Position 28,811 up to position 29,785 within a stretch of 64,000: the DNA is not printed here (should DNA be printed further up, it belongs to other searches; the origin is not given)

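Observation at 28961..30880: FabH-type ketosynthase fused to a heme-oxygenase-like diiron domain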

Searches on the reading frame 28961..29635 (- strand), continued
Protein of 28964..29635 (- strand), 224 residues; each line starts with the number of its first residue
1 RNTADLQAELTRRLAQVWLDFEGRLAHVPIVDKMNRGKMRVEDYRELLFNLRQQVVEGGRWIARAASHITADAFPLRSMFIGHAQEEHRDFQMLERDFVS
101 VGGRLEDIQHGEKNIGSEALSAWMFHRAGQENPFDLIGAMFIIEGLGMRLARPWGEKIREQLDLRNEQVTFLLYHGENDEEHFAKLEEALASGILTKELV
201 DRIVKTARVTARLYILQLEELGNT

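Call 49: search_protein_families(library=pfam, proteins=[P0375, P0448, P0452, P0470, P0426, P0462, P0428, P0403, P0423, P0402], max_evalue=0.001)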
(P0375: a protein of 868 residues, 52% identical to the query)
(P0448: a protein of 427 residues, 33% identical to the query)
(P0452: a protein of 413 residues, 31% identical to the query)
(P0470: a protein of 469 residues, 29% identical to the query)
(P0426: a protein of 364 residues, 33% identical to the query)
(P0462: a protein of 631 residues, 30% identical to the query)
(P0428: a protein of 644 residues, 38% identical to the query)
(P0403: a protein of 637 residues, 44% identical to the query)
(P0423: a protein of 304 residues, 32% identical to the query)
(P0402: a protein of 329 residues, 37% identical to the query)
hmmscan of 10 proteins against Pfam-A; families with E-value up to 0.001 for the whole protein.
P0375 (868 aa): 4 families
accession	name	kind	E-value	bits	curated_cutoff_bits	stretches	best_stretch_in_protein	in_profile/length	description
PF22523.1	DUF6999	-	1.2e-25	90.6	27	1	720-848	2-130/275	Family of unknown function (DUF6999)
PF08541.16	ACP_syn_III_C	-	2.3e-12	47.3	26.6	1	288-363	3-75/90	3-Oxoacyl-[acyl-carrier-protein (ACP)] synthase III C terminal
PF14518.11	Haem_oxygenas_2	-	2.5e-07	31.1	28.9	1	538-660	52-176/177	Iron-containing redox enzyme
PF00109.32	ketoacyl-synt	-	0.00033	20.8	20.8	1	97-204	150-249/252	Beta-ketoacyl synthase, N-terminal domain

P0448 (427 aa): 2 families
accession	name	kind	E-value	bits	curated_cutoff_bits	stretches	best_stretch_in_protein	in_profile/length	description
PF08541.16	ACP_syn_III_C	-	3.2e-07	30.8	26.6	1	88-161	6-74/90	3-Oxoacyl-[acyl-carrier-protein (ACP)] synthase III C terminal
PF14518.11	Haem_oxygenas_2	-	2.3e-05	24.7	28.9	1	323-401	84-164/177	Iron-containing redox enzyme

P0452 (413 aa): 2 families
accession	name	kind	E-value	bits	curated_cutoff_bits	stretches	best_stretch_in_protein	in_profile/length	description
PF14518.11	Haem_oxygenas_2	-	3.1e-09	37.3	28.9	1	264-400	32-175/177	Iron-containing redox enzyme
PF08541.16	ACP_syn_III_C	-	1.1e-07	32.3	26.6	1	62-132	10-75/90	3-Oxoacyl-[acyl-carrier-protein (ACP)] synthase III C terminal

P0470 (469 aa): 3 families
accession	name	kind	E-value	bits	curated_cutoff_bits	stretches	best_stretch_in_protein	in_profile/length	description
PF22523.1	DUF6999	-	2.2e-14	53.6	27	1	397-445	1-49/275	Family of unknown function (DUF6999)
PF08541.16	ACP_syn_III_C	-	1.3e-08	35.3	26.6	1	58-132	5-74/90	3-Oxoacyl-[acyl-carrier-protein (ACP)] synthase III C terminal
PF14518.11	Haem_oxygenas_2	-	3.5e-07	30.6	28.9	1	279-371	79-171/177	Iron-containing redox enzyme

P0426 (364 aa): 2 families
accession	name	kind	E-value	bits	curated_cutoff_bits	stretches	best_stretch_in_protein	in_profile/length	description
PF14518.11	Haem_oxygenas_2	-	7.9e-07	29.5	28.9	1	249-347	79-175/177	Iron-containing redox enzyme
PF08541.16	ACP_syn_III_C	-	9e-07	29.4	26.6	1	9-53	30-74/90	3-Oxoacyl-[acyl-carrier-protein (ACP)] synthase III C terminal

P0462 (631 aa): 1 family
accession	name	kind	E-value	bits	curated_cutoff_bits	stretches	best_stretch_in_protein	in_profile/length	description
PF08541.16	ACP_syn_III_C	-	2.4e-08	34.5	26.6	1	274-349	5-75/90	3-Oxoacyl-[acyl-carrier-protein (ACP)] synthase III C terminal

P0428 (644 aa): 2 families
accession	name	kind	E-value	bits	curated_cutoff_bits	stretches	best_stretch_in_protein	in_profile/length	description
PF08541.16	ACP_syn_III_C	-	7.2e-08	32.9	26.6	1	293-367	6-75/90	3-Oxoacyl-[acyl-carrier-protein (ACP)] synthase III C terminal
PF14518.11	Haem_oxygenas_2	-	5.9e-07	29.9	28.9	1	466-635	4-175/177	Iron-containing redox enzyme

P0403 (637 aa): 4 families
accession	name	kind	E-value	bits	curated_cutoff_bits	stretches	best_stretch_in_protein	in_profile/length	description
PF14518.11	Haem_oxygenas_2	-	2.5e-10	40.9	28.9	1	500-621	53-175/177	Iron-containing redox enzyme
PF08541.16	ACP_syn_III_C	-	2.2e-09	37.8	26.6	1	293-367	6-75/90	3-Oxoacyl-[acyl-carrier-protein (ACP)] synthase III C terminal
PF00108.29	Thiolase_N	-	1.6e-05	24.8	26.4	1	73-172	23-123/260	Thiolase, N-terminal domain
PF21616.3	Topo-V_HhH_2_2nd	-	0.00043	20.7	27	0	603-633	12-42/58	Topoisomerase V, second (HhH)2 tandem domain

P0423 (304 aa): 1 family
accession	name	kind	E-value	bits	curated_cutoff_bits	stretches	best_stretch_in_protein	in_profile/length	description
PF14518.11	Haem_oxygenas_2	-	1.5e-09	38.4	28.9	1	196-294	78-176/177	Iron-containing redox enzyme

P0402 (329 aa): 0 families

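Call 53: find_related_loci(query=A2, collection=genome_contigs, flank=6000)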
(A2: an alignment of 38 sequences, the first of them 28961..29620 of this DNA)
Query A2 (219 aa) in genome_contigs; peptide patterns used: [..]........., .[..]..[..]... (x = any residue, [..] = any of these).
599 stretches matched a pattern (row limit reached: there are more); 566 encode a relative of the query (tblastn E <= 1e-3); the best 80 are kept; 80 distinct loci.
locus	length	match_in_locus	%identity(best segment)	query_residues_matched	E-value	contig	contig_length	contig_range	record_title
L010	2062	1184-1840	74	1-219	5e-113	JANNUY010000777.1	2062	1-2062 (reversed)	MAG: Acidobacteriota bacterium isolate VAR_35_concoct_282_sub VAR_35_k141_5399619, whole genome shotgun sequence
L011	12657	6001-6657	74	1-219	2e-106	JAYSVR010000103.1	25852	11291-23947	MAG: Acidobacteriota bacterium isolate GFS_12827 GFS_12827_102, whole genome shotgun sequence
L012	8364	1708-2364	75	1-219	9e-106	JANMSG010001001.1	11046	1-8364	MAG: Acidobacteriota bacterium isolate SOY_29_metabat_494 SOY_29_k141_3045382, whole genome shotgun sequence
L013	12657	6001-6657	73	1-219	1e-104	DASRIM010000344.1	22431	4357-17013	MAG TPA_asm: Pyrinomonadaceae bacterium isolate SMAG_U10110 k141_3003194, whole genome shotgun sequence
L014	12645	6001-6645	74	4-218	6e-104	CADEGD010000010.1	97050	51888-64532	MAG: uncultured Acidobacteria bacterium isolate Acidobacteria sp. RBC096 genome assembly, contig: MAG096_10, whole genom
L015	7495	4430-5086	75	1-219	1e-103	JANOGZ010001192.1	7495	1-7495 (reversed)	MAG: Pyrinomonadaceae bacterium isolate SOY_64_concoct_390 SOY_64_k141_4048452, whole genome shotgun sequence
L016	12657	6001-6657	69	1-219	1e-100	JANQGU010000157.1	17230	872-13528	MAG: Kiloniellales bacterium isolate PL23b_bin.6 k99_2163892, whole genome shotgun sequence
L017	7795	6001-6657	68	1-219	7e-97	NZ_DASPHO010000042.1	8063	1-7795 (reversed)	MAG: Hyalangium sp. isolate SMAG_U11958 k141_5479961, whole genome shotgun sequence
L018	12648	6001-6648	69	4-219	2e-96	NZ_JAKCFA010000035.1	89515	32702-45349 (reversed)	Myxococcus qinghaiensis strain QH3KD-4-1 gnl_ICJDIIDJ_35, whole genome shotgun sequence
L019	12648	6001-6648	70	4-219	4e-96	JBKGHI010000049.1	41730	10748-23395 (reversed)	Myxococcus sp. 1LA NODE_49_length_41730_cov_60.986107, whole genome shotgun sequence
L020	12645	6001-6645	69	4-218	2e-95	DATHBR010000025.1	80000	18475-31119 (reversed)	MAG TPA_asm: Myxococcaceae bacterium isolate SMAG_U10721 k141_285719, whole genome shotgun sequence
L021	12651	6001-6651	65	1-217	2e-95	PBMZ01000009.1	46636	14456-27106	MAG: Planctomycetaceae bacterium isolate SP200 MHASMcontig_2674424, whole genome shotgun sequence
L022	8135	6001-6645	68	5-219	4e-95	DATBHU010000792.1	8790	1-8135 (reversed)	MAG TPA_asm: Polyangia bacterium isolate SMAG_U3876 k141_3573564, whole genome shotgun sequence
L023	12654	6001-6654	65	1-218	5e-95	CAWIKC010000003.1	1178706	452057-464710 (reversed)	MAG: Bryobacterales bacterium isolate MFD09286.bin.1.102 genome assembly, contig: contig_28990, whole genome shotgun seq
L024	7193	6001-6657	67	1-219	2e-94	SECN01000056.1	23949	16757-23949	MAG: Myxococcaceae bacterium isolate PMG_225 scaffold_2816, whole genome shotgun sequence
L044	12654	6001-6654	63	1-218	2e-91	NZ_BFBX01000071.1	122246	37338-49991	Paenibacillus sp. 598K contig_0071, whole genome shotgun sequence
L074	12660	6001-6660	63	1-219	9e-87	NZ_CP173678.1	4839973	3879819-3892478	Zavarzinia sp. CC-PAN008 chromosome, complete genome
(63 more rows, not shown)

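Call 73: search_protein_families(library=pfam, proteins=[L016:2815-6660:+, L074:3484-6663:+, L044:4477-6660:+], max_evalue=0.001)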
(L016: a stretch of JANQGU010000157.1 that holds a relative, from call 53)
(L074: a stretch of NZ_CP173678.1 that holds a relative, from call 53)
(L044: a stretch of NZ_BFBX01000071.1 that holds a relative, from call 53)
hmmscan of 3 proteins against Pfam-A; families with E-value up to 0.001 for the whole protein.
L016:2815-6660:+ (1281 aa): 3 families
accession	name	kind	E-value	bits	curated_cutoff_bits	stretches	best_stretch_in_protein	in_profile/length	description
PF14518.11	Haem_oxygenas_2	-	6.2e-09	36.3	28.9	1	1149-1271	52-176/177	Iron-containing redox enzyme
PF08541.16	ACP_syn_III_C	-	7.4e-08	32.9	26.6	1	968-1015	30-77/90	3-Oxoacyl-[acyl-carrier-protein (ACP)] synthase III C terminal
PF08545.16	ACP_syn_III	-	0.00044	20.5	24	1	785-856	6-66/80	3-Oxoacyl-[acyl-carrier-protein (ACP)] synthase III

L074:3484-6663:+ (1059 aa): 3 families
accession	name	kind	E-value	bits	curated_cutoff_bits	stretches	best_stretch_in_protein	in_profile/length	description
PF08541.16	ACP_syn_III_C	-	1.2e-08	35.4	26.6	1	743-798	21-75/90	3-Oxoacyl-[acyl-carrier-protein (ACP)] synthase III C terminal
PF00108.29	Thiolase_N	-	9.1e-05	22.4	26.4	1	503-603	21-117/260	Thiolase, N-terminal domain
PF08545.16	ACP_syn_III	-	0.0001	22.6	24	1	570-640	6-65/80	3-Oxoacyl-[acyl-carrier-protein (ACP)] synthase III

L044:4477-6660:+ (727 aa): 3 families
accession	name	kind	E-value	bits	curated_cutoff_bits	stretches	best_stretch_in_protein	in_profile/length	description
PF08541.16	ACP_syn_III_C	-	2.2e-10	41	26.6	1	293-370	3-75/90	3-Oxoacyl-[acyl-carrier-protein (ACP)] synthase III C terminal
PF14518.11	Haem_oxygenas_2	-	5.8e-08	33.2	28.9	1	563-717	16-176/177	Iron-containing redox enzyme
PF00108.29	Thiolase_N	-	0.00023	21.1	26.4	1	73-164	21-113/260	Thiolase, N-terminal domain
